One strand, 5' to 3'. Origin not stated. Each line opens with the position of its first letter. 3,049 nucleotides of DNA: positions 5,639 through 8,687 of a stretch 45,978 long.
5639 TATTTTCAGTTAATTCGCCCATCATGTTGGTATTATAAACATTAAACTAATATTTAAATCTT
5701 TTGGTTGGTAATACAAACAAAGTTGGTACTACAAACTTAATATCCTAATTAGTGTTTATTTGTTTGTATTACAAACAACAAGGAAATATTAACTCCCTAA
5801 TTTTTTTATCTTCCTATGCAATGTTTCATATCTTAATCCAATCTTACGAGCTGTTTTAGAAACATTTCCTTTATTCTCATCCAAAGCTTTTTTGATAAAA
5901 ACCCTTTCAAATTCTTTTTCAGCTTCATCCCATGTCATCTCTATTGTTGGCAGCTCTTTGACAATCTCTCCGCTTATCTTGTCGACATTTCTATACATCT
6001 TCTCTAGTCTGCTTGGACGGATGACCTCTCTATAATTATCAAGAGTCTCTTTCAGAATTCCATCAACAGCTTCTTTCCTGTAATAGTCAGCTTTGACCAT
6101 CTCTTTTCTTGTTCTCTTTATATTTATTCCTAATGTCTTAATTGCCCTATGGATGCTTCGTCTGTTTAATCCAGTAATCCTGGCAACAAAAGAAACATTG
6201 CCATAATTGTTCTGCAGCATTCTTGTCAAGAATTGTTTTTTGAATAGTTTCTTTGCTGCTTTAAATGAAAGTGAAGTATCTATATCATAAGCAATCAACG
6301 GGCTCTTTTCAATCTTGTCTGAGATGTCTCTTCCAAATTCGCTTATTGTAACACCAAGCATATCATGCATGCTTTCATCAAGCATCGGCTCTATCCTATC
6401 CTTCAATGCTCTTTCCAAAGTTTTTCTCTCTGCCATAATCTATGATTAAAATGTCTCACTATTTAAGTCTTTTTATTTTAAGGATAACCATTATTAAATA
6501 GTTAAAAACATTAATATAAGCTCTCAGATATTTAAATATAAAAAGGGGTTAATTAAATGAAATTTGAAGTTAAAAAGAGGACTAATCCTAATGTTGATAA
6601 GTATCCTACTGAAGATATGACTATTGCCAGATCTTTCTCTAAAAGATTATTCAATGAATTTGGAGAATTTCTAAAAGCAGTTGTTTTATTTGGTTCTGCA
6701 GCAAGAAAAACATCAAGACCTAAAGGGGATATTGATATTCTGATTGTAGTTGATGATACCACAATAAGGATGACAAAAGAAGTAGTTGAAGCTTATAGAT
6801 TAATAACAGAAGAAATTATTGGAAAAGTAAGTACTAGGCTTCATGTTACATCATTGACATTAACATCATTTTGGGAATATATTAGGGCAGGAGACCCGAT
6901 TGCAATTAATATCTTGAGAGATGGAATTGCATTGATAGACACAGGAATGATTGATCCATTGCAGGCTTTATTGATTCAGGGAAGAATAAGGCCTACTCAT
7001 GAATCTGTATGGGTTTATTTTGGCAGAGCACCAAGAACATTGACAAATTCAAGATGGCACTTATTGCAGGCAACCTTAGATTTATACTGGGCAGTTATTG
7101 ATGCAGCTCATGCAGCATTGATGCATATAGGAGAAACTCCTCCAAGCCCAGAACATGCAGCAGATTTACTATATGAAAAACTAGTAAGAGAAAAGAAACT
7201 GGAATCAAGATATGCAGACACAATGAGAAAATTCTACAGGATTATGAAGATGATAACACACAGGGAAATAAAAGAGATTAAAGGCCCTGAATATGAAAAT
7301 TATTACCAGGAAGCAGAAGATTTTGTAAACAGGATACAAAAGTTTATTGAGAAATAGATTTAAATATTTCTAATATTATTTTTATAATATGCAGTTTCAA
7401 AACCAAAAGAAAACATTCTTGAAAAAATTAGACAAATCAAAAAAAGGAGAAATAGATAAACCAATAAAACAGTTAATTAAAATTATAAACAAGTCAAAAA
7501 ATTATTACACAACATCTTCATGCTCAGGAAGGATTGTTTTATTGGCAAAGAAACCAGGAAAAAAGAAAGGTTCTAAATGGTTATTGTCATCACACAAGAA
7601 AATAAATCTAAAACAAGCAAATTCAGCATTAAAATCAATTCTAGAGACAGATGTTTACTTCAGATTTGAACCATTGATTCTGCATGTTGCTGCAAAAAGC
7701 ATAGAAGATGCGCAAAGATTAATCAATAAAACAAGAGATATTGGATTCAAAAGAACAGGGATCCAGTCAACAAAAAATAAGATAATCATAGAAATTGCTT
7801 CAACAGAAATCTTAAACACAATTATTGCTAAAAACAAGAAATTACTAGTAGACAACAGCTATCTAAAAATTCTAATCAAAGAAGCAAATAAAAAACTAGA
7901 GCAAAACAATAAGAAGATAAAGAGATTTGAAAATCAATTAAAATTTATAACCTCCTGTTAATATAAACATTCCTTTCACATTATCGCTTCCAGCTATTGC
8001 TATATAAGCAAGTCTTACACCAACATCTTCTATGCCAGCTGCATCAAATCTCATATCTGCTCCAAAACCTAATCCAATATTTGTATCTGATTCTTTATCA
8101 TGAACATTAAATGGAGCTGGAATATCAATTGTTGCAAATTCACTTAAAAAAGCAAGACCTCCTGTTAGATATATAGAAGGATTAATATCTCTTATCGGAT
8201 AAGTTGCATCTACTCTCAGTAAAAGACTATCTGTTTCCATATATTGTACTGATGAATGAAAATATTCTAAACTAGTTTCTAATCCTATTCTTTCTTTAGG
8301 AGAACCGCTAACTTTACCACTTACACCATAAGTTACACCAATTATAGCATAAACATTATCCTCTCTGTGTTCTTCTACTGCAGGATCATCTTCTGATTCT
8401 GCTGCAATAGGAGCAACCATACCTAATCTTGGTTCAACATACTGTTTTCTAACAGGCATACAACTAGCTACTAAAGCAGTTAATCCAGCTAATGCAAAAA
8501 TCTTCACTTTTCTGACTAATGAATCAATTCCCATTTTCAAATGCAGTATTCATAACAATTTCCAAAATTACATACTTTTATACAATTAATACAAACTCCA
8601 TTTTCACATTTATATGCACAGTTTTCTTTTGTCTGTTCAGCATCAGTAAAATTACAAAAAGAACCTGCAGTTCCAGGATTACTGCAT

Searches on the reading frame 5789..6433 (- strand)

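Call 92: search_protein_families(library=pfam, proteins=[window:5789-6433:-], max_evalue=0.001)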
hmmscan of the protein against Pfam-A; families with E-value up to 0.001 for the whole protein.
window:5789-6433:- (214 aa): 3 families
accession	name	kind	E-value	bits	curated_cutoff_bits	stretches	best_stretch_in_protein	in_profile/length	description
PF02954.25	HTH_8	-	5.7e-15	55.2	22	1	174-212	4-42/42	Bacterial regulatory protein, Fis family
PF13551.12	HTH_29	-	0.00076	20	28.1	0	78-99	13-34/64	Winged helix-turn helix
PF13542.12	HTH_Tnp_ISL3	-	0.00094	19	27.4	0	66-100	18-49/51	Helix-turn-helix domain of transposase family ISL3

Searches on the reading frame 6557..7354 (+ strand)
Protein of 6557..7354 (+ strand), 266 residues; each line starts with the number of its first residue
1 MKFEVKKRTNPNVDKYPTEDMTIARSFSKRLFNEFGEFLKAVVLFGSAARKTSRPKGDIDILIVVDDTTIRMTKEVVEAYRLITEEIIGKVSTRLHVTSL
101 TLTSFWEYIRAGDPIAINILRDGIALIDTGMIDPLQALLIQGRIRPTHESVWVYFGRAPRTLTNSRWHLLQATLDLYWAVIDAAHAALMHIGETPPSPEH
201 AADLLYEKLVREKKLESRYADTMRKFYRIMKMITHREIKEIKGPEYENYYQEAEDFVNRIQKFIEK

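Call 93: search_protein_families(library=pfam, proteins=[window:6557-7354:+], max_evalue=0.001)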
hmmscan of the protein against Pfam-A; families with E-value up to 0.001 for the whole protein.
window:6557-7354:+ (266 aa): 2 families
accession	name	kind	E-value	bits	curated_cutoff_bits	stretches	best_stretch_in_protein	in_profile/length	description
PF01909.29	NTP_transf_2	-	5.6e-09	36.7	21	1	37-121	13-88/93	Nucleotidyltransferase domain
PF18765.7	Polbeta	-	2.4e-07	31.2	26.9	1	39-86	13-58/93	Polymerase beta, Nucleotidyltransferase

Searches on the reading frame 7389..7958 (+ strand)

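Call 93: search_protein_families(library=pfam, proteins=[window:7389-7958:+], max_evalue=0.001)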
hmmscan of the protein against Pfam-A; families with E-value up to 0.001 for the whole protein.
window:7389-7958:+ (190 aa): 1 family
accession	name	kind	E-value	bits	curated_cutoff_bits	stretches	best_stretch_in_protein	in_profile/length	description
PF02676.19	TYW3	-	1.6e-53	181.7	27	1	6-185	2-210/211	Methyltransferase TYW3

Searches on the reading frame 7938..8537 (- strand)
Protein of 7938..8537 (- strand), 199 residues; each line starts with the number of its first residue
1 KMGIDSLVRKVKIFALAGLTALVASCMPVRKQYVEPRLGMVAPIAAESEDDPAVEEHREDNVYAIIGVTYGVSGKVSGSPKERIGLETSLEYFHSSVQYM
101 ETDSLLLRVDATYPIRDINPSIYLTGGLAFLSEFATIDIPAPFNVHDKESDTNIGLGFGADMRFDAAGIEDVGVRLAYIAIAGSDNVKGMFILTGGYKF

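Call 93: search_protein_families(library=pfam, proteins=[window:7938-8537:-], max_evalue=0.001)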
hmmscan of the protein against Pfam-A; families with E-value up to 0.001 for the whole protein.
window:7938-8537:- (199 aa): 1 family
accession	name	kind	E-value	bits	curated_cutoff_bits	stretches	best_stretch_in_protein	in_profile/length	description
PF13505.12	OMP_b-brl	-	1.5e-05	25.7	28.7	1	19-199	3-175/175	Outer membrane protein beta-barrel domain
